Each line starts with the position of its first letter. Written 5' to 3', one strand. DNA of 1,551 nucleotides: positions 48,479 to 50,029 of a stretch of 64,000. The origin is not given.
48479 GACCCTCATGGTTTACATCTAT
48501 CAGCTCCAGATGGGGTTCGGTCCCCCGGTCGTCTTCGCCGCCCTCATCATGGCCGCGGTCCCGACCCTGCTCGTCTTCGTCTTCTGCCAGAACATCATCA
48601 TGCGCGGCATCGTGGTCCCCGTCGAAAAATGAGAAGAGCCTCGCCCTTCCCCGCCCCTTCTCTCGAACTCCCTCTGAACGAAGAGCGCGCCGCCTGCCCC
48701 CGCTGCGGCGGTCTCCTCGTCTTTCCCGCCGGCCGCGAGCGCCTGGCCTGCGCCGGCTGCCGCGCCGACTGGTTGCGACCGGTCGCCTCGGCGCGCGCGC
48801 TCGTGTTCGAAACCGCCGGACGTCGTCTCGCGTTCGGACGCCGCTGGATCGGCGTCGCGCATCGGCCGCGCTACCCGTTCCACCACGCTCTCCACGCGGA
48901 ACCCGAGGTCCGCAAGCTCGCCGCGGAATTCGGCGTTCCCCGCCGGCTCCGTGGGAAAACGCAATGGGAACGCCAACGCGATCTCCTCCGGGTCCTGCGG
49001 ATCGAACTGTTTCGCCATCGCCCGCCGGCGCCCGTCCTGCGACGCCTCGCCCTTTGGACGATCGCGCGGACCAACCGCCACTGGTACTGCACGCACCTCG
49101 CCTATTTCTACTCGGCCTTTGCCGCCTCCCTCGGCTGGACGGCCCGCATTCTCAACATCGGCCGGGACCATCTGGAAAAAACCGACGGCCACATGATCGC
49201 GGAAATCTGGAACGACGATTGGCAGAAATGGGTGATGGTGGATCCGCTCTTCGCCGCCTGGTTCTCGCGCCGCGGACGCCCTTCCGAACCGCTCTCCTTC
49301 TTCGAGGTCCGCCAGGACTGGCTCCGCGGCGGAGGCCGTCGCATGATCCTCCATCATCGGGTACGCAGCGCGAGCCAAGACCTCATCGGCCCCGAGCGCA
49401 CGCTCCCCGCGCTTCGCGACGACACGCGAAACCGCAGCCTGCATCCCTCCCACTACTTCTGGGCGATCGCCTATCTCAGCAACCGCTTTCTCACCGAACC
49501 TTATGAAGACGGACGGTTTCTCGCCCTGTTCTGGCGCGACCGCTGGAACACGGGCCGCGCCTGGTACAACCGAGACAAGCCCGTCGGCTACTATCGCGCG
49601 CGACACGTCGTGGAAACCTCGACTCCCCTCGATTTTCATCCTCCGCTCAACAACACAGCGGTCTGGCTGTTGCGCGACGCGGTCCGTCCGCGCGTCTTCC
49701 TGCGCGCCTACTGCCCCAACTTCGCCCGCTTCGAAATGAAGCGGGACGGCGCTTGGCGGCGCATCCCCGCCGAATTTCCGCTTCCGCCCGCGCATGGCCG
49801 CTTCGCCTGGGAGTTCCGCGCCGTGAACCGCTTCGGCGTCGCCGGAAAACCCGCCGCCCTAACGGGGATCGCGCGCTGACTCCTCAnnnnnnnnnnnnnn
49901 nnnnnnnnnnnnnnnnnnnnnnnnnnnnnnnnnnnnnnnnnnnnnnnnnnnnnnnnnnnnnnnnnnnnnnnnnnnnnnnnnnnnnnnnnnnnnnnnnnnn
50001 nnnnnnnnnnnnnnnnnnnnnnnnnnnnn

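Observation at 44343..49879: ATPase-less sugar ABC importer with fused binding-protein/permease, a permease carrying a 370-aa periplasmic insert, and a translationally coupled Zn-ribbon transglutaminase-like protein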

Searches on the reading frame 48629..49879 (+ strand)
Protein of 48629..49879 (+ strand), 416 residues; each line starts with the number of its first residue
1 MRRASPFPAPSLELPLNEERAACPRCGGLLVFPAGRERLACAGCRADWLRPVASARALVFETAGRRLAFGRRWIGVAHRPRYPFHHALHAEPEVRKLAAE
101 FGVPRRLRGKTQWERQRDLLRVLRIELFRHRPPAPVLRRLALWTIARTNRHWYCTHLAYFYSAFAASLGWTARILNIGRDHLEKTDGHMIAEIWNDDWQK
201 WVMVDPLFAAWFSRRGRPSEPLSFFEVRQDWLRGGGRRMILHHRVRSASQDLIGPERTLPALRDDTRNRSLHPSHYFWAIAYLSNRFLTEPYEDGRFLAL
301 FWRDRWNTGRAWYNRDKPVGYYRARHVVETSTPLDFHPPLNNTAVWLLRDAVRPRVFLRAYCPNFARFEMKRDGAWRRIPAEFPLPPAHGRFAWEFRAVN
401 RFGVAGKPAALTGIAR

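Call 7: search_protein_families(library=pfam, proteins=[window:48629-49879:+], max_evalue=0.01)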
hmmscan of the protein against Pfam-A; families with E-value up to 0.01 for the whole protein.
window:48629-49879:+ (416 aa): 1 family
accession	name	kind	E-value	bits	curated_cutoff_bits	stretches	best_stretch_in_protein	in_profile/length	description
PF01841.26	Transglut_core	-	0.00026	21.7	23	1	149-206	49-108/108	Transglutaminase-like superfamily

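Call 8: search_protein_families(library=ncbifam, proteins=[window:48629-49879:+], max_evalue=0.01)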
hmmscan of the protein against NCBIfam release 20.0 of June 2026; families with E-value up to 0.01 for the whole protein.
window:48629-49879:+ (416 aa): 0 families

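Call 11: find_homologous_proteins(query=window:48629-49879:+)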
Query window:48629-49879:+ (416 aa): 9 proteins with E <= 0.001 among 8000 candidates.
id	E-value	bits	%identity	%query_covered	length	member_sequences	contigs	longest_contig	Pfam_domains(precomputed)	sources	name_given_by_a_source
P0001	3.1e-289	977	100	100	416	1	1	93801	-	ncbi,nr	ncbi:MAG: hypothetical protein IT578_01845 [Verrucomicrobiae bacterium]|nr:hypothetical protein [Ver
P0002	3.3e-203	694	72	99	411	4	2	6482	-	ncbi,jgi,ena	jgi:hypothetical protein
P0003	1.1e-188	646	69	99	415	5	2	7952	-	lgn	-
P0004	2.1e-182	625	66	97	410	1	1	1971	-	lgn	-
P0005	9.4e-166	570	71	84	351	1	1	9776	-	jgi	jgi:hypothetical protein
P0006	5.9e-128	446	52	95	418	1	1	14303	-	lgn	-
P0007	2.2e-126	441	50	96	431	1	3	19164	-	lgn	-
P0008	7.1e-119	416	49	96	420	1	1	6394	-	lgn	-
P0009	8.6e-117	409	51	82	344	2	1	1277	-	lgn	-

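Call 12: find_encoding_contigs(protein=P0007, flank=10000, max_places=3)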
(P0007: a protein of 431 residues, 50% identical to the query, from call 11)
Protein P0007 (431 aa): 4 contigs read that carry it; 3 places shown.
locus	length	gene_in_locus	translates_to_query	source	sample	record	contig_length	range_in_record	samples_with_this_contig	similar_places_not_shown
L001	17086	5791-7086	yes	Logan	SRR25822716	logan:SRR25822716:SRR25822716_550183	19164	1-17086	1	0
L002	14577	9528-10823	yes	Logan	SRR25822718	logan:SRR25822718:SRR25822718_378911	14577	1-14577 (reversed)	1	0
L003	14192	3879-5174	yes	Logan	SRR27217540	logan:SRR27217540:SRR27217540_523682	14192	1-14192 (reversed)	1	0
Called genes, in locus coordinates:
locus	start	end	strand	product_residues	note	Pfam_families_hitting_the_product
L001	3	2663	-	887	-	?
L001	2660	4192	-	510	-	PF00149:Metallophos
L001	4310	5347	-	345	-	PF07963:N_methyl (weak)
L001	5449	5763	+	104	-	-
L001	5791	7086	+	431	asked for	-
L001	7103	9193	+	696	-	PF02449:Glyco_hydro_42 (weak), PF08532:Glyco_hydro_42M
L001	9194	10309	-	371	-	PF02746:MR_MLE_N, PF13378:MR_MLE_C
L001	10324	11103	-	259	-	PF01182:Glucosamine_iso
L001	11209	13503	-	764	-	PF18072:FGAR-AT_linker, PF00586:AIRS, PF02769:AIRS_C, PF00586:AIRS, PF02769:AIRS_C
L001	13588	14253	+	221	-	PF00694:Aconitase_C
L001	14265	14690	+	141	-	PF24441:DUF7560 (faint)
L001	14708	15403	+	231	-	PF02224:Cytidylate_kin, PF13238:AAA_18 (faint), PF13207:AAA_17 (faint)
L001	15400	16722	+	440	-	PF00202:Aminotran_3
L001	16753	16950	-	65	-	-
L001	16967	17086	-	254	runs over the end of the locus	-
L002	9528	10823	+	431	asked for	-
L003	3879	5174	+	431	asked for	-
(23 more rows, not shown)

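Call 13: find_encoding_contigs(protein=P0006, flank=10000, max_places=3)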
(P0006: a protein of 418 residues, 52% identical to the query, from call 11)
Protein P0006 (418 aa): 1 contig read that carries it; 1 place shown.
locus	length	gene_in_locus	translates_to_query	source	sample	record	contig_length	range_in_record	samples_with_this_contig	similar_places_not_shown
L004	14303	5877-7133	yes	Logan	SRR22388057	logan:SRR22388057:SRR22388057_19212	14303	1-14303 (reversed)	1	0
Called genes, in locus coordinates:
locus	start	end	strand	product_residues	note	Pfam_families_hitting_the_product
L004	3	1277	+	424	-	?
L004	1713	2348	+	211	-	-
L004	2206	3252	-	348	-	PF04909:Amidohydro_2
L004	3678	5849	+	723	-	PF07940:Hepar_II_III_C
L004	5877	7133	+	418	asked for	-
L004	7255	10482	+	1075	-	-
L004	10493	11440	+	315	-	PF07963:N_methyl (weak), PF07596:SBP_bac_10 (weak)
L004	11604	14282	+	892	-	-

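Call 14: find_encoding_contigs(protein=P0005, flank=10000, max_places=3)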
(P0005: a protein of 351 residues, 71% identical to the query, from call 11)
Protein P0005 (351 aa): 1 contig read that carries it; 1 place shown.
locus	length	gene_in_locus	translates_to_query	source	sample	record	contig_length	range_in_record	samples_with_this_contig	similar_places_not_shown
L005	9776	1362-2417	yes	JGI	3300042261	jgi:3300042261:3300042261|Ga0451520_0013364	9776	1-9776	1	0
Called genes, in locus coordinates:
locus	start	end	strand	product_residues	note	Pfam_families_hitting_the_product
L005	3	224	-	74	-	?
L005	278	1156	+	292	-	PF07963:N_methyl (weak)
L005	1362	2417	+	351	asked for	-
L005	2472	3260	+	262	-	PF05690:ThiG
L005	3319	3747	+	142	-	PF13581:HATPase_c_2, PF02518:HATPase_c (weak)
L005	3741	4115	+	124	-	PF01740:STAS, PF13466:STAS_2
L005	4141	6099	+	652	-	PF02743:dCache_1, PF22673:MCP-like_PDC_1, PF08269:dCache_2 (weak), PF00672:HAMP, PF07228:SpoIIE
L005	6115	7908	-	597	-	PF22842:Pel9A-like_beta_helix (weak), PF21231:GH141_M, PF13229:Beta_helix (faint)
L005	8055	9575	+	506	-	PF22422:MGH1-like_GH, PF03200:Glyco_hydro_63 (faint), PF01204:Trehalase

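Call 15: find_encoding_contigs(protein=P0002, flank=10000, max_places=3)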
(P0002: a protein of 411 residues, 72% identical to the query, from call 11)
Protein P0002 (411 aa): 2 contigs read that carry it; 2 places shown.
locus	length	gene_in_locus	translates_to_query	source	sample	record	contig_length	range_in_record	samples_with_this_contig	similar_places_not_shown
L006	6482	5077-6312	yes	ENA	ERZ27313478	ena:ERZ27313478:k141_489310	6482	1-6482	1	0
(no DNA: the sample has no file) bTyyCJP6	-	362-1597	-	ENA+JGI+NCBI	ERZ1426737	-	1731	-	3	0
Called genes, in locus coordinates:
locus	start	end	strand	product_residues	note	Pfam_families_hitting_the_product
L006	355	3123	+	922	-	PF01547:SBP_bac_1 (weak), PF00528:BPD_transp_1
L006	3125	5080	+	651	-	PF00528:BPD_transp_1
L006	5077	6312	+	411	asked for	-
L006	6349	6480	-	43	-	?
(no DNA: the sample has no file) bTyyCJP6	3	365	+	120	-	?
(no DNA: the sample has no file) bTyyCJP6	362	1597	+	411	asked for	-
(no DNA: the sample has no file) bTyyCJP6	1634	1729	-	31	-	?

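Call 16: find_encoding_contigs(protein=P0003, flank=10000, max_places=3)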
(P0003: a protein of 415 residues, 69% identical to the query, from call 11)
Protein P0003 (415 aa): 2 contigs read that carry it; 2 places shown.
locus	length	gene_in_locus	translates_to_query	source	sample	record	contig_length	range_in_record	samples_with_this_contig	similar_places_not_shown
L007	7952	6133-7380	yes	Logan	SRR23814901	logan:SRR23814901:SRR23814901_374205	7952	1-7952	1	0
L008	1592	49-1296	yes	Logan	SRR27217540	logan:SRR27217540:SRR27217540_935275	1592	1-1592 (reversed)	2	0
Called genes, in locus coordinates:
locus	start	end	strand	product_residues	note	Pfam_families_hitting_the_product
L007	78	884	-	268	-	PF00106:adh_short, PF01370:Epimerase (weak), PF08659:KR, PF13561:adh_short_C2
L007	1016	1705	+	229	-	PF02308:MgtC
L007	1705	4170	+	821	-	PF01547:SBP_bac_1, PF13416:SBP_bac_8, PF00528:BPD_transp_1 (weak)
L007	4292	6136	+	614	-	PF00528:BPD_transp_1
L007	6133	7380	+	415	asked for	-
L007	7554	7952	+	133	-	?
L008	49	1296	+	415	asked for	-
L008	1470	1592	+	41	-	?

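Call 17: find_encoding_contigs(protein=P0008, flank=10000, max_places=3)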
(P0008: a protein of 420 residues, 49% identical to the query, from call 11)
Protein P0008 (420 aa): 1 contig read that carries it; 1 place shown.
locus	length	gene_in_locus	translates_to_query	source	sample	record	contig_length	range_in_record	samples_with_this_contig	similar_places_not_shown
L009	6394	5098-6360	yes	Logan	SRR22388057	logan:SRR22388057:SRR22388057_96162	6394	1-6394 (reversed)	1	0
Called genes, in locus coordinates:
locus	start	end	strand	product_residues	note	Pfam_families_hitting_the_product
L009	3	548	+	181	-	?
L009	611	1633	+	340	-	PF00356:LacI, PF00532:Peripla_BP_1, PF13377:Peripla_BP_3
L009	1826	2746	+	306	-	PF00702:Hydrolase, PF13419:HAD_2 (weak)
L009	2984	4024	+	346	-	PF00294:PfkB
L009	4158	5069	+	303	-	PF00795:CN_hydrolase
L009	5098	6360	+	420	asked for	-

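Call 27: predict_structure(alignment_id=A1)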
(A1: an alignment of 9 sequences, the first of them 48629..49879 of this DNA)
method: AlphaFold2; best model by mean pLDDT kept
length: 416 residues; sequences in the alignment: 9
mean_pLDDT: 55.9   pTM: 0.51
mean pLDDT of the five models: 55.9, 55.3, 52.4, 49.5, 49.4
residues with pLDDT >= 90: 19; 70-90: 117; 50-70: 77; < 50: 203
segments of 3 or more residues with pLDDT < 50: 1-14, 78-91, 144-153, 175-189, 194-341
pLDDT, mean of each block of 10 residues (from residue 1): 27 53 72 82 88 79 84 58 38 67 82 67 70 69 50 56 66 44 38 47 46 39 45 40 39 41 37 34 29 24 26 30 24 30 77 82 71 91 80 83 68 86
secondary structure, 60 per line:
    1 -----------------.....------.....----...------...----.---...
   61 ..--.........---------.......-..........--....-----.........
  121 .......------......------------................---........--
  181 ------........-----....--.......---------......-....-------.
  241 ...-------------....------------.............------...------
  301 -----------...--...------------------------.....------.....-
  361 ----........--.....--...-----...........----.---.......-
elements in order: E18-22 E29-33 E38-40 E47-49 E58-62 E65-73 H83-89 H91-100 H103-106 H112-127 H134-139 H152-167 E171-178 E187-194 E200-203 H206-212 E222-227 H229-232 E240-243 E257-260 H273-285 E312-314 E317-319 E344-348 E355-359 E365-372 E375-379 E382-384 E390-400 E409-415

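Call 33: search_protein_representatives(alignment_id=A1)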
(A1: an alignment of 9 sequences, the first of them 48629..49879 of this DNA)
Query: 9 sequences, 415 profile positions. Proteins with E-value up to 0.001 (for the whole library): 979; up to 1e-10: 287; up to 1e-30: 11. The best 150 are listed.
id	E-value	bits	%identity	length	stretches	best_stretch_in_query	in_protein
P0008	7.4e-200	680.6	-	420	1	4-414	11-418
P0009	1.8e-180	616.7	-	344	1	72-413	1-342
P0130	5.8e-105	368.0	-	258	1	38-295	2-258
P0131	6.0e-48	180.2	-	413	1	20-411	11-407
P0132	9.2e-40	153.2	-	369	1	68-413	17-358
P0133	1.3e-39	152.7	-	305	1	120-408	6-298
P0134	1.7e-35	139.2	-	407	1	21-411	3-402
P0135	1.3e-34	136.3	-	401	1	47-412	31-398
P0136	1.3e-33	132.9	-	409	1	17-412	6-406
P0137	1.5e-31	126.2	-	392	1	20-411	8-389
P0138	8.7e-31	123.6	-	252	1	165-410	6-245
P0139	1.6e-30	122.8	-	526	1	64-412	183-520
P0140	1.6e-30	122.8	-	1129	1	45-412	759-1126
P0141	5.1e-29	117.8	-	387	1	36-411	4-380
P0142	6.3e-29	117.5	-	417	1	17-411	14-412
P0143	7.6e-29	117.3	-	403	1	74-408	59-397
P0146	4.4e-28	114.7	-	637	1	60-410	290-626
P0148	1.0e-25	106.9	-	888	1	73-409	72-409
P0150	2.7e-25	105.5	-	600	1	56-410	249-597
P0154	3.5e-24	101.9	-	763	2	58-249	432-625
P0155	4.0e-24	101.7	-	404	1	58-411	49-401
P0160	5.9e-23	97.8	-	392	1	57-411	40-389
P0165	2.9e-22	95.6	-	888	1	85-411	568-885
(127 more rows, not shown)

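Call 34: search_protein_families(library=pfam, proteins=[P0131, P0134, P0136, P0139, P0140, P0146, P0148, P0150, P0154, P0165], max_evalue=0.01)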
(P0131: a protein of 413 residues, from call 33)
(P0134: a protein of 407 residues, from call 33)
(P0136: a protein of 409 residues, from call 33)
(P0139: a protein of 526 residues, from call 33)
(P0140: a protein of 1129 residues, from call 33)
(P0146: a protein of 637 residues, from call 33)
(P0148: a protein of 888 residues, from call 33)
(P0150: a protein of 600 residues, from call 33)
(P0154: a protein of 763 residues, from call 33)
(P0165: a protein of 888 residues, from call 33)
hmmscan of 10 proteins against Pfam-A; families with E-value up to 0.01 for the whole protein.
P0131 (413 aa): 1 family
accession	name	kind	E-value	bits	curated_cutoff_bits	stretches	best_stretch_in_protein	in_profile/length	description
PF01841.26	Transglut_core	-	7.8e-07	29.8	23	1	142-196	53-107/108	Transglutaminase-like superfamily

P0134 (407 aa): 1 family
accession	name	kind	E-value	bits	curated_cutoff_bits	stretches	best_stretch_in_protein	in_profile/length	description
PF01841.26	Transglut_core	-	0.00055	20.6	23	1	139-204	44-108/108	Transglutaminase-like superfamily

P0136 (409 aa): 0 families

P0139 (526 aa): 1 family
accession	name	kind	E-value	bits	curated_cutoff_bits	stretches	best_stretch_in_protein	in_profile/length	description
PF01841.26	Transglut_core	-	7.1e-05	23.5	23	1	221-316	5-108/108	Transglutaminase-like superfamily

P0140 (1129 aa): 3 families
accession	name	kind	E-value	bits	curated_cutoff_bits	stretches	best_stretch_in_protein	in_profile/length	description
PF16126.11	DUF4838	-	7.9e-65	219.6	26.6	1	149-485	1-325/325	Domain of unknown function (DUF4838)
PF03648.19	Glyco_hydro_67N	-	6.5e-07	30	24.3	1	46-140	22-119/120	Glycosyl hydrolase family 67 N-terminus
PF01841.26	Transglut_core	-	2.2e-05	25.1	23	1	824-930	5-108/108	Transglutaminase-like superfamily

P0146 (637 aa): 0 families

P0148 (888 aa): 3 families
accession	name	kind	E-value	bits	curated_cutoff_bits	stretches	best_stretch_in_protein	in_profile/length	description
PF19815.4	DUF6298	-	8.9e-11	41.7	28.1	1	526-678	207-371/487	Family of unknown function (DUF6298)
PF13204.13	Apiosidase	-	7.8e-06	26.1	26.5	1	455-574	3-105/320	Apiosidase-like, catalytic domain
PF00150.24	Cellulase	-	0.0024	17.8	23.5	1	463-654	4-140/272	Cellulase (glycosyl hydrolase family 5)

P0150 (600 aa): 1 family
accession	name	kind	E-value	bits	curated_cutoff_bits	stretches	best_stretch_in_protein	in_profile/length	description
PF01841.26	Transglut_core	-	1.3e-07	32.3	23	1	296-389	6-107/108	Transglutaminase-like superfamily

P0154 (763 aa): 3 families
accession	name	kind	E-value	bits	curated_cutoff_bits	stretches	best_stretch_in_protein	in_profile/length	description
PF22842.2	Pel9A-like_beta_helix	-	1.5e-07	31.1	25.2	1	21-74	3-59/370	Pel9A-like, right handed beta helix region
PF07602.17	DUF1565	-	1.6e-05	24.8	20.3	1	34-237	2-183/257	Protein of unknown function (DUF1565)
PF01841.26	Transglut_core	-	2.3e-05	25.1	23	1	479-580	6-108/108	Transglutaminase-like superfamily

P0165 (888 aa): 4 families
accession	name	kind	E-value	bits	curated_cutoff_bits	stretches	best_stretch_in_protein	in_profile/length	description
PF18911.6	PKD_4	-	4.5e-25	87.9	27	2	442-496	16-71/85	PKD domain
PF00801.26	PKD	-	4.2e-20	72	23.5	2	442-498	13-70/80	PKD domain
PF01841.26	Transglut_core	-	1.6e-05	25.6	23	1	585-690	5-108/108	Transglutaminase-like superfamily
PF01551.29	Peptidase_M23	-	0.0047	17.5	28.7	0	217-309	2-89/96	Peptidase family M23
